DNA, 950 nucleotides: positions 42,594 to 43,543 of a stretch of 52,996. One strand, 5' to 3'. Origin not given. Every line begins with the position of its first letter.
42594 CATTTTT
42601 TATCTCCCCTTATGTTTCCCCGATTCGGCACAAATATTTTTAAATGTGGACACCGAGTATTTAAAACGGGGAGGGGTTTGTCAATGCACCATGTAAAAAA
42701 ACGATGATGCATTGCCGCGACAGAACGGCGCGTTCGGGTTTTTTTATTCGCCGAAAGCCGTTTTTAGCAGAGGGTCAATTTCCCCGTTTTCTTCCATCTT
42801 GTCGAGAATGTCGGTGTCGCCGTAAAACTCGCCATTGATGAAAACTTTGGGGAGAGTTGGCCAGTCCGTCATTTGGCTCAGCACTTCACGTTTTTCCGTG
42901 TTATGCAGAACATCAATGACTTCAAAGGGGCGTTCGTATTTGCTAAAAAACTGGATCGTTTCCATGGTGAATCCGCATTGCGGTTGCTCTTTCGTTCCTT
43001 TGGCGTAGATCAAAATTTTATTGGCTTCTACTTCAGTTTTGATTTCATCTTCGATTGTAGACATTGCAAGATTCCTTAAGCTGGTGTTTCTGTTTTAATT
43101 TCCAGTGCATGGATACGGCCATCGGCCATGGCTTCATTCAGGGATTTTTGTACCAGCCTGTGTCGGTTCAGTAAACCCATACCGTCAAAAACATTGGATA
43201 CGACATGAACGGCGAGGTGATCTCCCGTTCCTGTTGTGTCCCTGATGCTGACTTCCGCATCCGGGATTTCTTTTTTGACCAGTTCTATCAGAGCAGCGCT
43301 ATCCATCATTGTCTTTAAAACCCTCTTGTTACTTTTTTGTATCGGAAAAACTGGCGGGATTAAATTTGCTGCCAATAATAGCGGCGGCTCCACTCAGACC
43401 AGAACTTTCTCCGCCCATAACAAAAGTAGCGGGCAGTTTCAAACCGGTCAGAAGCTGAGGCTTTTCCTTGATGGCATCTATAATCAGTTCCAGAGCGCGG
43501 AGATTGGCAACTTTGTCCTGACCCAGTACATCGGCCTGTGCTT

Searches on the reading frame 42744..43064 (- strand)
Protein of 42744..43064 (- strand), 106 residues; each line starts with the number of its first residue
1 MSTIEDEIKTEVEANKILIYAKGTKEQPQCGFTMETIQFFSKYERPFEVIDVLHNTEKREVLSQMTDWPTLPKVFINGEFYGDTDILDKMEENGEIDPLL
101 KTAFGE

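Call 35: search_protein_families(library=pfam, proteins=[window:42744-43064:-], max_evalue=0.001)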
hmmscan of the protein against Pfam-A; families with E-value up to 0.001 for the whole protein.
window:42744-43064:- (106 aa): 1 family
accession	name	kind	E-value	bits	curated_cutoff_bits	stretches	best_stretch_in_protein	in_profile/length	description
PF00462.30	Glutaredoxin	-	9.2e-15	55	22.9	1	17-80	1-59/60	Glutaredoxin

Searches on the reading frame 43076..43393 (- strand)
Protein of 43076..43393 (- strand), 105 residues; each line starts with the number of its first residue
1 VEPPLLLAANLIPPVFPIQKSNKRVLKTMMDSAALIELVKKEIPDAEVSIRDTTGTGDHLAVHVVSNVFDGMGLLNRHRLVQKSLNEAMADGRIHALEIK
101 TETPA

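Call 35: search_protein_families(library=pfam, proteins=[window:43076-43393:-], max_evalue=0.001)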
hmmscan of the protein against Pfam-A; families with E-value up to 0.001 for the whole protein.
window:43076-43393:- (105 aa): 1 family
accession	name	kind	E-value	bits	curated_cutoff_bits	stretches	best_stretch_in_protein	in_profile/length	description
PF01722.23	BolA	-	7.3e-16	58.7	25.7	1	54-105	25-75/76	BolA-like protein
